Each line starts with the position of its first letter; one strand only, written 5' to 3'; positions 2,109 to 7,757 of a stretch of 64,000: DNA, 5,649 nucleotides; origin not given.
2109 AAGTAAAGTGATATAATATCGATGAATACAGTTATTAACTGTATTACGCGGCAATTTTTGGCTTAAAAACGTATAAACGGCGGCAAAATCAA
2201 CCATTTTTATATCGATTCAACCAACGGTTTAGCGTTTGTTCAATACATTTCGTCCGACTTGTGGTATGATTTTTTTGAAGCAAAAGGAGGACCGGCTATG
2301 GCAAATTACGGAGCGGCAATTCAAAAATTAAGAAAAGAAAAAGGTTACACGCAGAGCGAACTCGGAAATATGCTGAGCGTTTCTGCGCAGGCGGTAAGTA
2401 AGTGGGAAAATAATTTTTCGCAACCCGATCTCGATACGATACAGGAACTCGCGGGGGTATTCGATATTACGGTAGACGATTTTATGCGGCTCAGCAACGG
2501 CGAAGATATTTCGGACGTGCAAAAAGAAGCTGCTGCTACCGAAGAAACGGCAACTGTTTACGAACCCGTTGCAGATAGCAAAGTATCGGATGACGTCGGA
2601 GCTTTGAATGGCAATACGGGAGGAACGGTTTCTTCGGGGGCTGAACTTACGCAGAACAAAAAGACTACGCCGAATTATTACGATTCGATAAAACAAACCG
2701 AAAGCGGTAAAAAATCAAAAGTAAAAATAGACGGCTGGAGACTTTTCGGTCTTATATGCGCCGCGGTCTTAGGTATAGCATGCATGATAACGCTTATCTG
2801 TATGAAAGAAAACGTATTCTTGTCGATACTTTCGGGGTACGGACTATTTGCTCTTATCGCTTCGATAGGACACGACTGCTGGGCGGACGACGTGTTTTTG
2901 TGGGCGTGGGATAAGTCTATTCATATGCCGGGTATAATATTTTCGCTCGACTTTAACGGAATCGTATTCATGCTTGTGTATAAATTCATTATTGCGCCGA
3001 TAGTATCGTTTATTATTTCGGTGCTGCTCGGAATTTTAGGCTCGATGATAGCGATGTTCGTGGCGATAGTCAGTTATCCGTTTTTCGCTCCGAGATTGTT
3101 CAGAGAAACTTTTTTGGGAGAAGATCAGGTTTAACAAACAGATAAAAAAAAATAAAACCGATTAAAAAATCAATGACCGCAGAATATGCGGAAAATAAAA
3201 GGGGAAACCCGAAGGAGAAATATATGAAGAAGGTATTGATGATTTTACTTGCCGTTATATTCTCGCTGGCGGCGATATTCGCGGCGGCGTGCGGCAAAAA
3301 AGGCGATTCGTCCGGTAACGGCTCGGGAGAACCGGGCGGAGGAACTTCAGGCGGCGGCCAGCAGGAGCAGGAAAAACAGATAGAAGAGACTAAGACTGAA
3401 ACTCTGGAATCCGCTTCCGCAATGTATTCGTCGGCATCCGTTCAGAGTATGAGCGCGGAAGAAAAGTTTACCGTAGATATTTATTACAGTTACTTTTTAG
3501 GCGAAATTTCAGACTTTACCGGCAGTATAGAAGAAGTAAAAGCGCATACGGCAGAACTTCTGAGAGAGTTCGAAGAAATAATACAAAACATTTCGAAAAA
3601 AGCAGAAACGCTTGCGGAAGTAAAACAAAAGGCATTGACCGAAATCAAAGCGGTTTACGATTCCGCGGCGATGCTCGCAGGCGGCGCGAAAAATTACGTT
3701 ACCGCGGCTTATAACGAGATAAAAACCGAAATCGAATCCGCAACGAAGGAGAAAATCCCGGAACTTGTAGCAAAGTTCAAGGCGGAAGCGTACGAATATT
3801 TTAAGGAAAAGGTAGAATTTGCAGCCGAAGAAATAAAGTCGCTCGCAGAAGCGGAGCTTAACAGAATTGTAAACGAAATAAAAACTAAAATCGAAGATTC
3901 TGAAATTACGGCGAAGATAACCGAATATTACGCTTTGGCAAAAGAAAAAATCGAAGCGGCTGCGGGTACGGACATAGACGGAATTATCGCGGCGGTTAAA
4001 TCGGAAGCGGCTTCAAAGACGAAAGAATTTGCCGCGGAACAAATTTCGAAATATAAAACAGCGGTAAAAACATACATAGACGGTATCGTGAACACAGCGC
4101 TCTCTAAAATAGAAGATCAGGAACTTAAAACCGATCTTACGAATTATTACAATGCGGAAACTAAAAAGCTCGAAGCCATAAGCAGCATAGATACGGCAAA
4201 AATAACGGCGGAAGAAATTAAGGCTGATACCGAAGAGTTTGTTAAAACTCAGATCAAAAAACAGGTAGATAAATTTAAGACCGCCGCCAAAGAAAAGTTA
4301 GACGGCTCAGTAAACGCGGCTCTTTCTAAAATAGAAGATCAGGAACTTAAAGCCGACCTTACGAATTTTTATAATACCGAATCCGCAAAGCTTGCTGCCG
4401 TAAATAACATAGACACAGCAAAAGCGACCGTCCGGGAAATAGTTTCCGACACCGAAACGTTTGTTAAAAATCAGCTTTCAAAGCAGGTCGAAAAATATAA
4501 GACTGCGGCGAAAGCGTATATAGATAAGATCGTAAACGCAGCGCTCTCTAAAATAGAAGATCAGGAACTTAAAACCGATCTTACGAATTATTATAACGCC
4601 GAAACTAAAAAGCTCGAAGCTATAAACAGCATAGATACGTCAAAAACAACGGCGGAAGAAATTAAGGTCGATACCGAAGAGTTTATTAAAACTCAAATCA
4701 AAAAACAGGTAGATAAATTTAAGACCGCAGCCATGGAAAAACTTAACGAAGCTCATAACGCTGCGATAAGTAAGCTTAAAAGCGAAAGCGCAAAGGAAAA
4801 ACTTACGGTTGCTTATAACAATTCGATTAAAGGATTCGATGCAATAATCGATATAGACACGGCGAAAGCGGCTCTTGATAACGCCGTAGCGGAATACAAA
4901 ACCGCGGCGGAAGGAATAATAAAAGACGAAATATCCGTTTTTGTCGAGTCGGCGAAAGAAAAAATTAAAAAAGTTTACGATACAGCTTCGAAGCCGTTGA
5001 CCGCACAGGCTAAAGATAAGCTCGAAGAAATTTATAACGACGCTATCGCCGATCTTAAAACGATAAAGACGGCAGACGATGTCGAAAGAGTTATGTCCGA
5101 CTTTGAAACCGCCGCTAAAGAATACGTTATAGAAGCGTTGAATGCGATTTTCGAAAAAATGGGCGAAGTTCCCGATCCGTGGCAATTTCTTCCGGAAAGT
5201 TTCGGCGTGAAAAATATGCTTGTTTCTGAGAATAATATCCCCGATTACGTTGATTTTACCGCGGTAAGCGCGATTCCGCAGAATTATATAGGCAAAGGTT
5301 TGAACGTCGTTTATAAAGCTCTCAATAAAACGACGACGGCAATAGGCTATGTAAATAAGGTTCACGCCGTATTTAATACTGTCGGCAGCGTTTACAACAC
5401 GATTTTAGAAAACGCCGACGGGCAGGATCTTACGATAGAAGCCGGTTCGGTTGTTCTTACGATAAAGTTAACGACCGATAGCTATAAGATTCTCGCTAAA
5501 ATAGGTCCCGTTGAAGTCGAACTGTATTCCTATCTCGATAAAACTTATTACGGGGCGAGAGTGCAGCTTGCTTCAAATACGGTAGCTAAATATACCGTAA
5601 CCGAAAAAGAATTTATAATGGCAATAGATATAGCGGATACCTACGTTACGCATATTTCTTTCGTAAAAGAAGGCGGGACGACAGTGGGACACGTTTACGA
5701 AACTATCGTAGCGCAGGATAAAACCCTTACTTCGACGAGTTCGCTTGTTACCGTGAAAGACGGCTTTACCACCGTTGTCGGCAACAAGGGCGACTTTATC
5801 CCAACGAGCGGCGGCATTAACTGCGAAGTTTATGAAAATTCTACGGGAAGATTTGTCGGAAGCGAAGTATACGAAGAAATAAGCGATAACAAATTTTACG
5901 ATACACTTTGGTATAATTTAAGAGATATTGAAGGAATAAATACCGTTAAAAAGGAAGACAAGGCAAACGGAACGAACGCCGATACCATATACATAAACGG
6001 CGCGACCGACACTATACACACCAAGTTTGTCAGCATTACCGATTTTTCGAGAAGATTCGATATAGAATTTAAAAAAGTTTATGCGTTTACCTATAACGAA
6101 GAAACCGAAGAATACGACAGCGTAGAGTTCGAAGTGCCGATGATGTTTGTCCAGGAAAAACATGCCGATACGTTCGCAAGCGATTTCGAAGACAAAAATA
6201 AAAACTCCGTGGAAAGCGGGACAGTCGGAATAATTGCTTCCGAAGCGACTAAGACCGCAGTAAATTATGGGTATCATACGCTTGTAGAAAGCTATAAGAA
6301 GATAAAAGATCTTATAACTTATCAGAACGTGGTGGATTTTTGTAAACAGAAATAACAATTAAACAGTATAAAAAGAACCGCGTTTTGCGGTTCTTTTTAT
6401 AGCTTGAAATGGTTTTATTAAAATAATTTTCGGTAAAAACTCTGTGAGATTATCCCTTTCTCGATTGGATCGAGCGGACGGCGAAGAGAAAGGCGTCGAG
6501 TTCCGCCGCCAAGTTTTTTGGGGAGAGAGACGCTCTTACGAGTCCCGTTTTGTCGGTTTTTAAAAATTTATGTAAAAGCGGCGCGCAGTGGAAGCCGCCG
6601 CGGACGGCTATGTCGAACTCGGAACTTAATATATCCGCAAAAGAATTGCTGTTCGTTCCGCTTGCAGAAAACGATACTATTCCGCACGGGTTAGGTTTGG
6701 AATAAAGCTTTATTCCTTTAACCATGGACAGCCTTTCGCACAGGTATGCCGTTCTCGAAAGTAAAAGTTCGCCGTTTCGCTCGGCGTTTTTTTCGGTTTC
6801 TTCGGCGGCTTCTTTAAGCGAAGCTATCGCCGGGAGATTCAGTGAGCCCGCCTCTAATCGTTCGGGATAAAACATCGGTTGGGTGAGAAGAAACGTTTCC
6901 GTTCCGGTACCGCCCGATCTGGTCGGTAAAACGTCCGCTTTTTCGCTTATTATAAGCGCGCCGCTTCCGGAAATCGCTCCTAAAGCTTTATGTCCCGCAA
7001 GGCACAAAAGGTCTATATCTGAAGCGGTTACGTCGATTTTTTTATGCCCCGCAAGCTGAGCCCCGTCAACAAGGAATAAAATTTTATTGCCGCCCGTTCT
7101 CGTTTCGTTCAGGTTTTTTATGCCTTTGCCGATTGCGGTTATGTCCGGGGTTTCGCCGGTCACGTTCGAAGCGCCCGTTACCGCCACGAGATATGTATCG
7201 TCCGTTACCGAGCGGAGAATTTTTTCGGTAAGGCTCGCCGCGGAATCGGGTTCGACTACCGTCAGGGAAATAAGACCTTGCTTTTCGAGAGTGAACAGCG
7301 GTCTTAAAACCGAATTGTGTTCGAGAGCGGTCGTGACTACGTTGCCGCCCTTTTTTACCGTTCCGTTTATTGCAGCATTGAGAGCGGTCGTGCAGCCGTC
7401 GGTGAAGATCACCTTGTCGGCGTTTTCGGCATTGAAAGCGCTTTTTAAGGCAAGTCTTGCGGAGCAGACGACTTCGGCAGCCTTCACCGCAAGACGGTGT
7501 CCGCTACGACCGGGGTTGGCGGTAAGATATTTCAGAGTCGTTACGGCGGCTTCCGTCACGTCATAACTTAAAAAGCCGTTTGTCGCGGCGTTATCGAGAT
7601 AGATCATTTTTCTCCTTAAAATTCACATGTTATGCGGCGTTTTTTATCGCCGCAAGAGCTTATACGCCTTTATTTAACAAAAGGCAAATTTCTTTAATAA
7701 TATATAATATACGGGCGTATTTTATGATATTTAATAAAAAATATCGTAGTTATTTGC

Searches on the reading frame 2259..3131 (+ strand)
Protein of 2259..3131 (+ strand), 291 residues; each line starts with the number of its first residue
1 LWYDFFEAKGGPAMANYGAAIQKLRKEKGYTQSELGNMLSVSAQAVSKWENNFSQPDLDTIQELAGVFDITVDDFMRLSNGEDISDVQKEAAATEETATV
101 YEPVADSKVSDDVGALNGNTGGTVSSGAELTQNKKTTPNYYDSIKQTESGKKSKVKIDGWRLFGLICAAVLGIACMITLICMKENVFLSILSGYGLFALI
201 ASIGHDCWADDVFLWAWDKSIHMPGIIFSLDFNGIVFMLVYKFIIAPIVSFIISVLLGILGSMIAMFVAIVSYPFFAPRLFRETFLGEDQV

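Call 43: search_protein_families(library=pfam, proteins=[window:2259-3131:+], max_evalue=0.00001)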
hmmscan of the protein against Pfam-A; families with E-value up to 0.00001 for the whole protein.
window:2259-3131:+ (291 aa): 2 families
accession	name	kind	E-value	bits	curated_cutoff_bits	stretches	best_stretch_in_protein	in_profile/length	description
PF01381.28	HTH_3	-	4.3e-14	52.7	23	1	21-75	1-55/55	Helix-turn-helix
PF13443.12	HTH_26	-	3.7e-06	27.5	22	1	21-78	2-60/63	Cro/C1-type HTH DNA-binding domain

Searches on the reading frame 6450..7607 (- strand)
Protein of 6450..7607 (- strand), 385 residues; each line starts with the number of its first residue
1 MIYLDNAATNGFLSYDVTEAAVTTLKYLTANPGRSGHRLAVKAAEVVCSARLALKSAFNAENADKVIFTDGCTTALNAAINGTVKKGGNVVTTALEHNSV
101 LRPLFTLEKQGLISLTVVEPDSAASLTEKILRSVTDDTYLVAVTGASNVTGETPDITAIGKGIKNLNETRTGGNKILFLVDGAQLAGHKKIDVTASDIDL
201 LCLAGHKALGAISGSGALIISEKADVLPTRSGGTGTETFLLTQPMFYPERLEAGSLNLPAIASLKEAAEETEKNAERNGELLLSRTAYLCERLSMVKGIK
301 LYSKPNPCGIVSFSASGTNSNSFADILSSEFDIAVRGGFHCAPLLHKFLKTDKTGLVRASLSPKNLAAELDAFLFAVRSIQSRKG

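Call 43: search_protein_families(library=pfam, proteins=[window:6450-7607:-], max_evalue=0.00001)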
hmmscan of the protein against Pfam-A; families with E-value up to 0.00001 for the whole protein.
window:6450-7607:- (385 aa): 1 family
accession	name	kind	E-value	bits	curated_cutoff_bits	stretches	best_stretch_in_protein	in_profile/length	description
PF00266.25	Aminotran_5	-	1.1e-63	215.9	21.5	1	2-373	1-371/371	Aminotransferase class-V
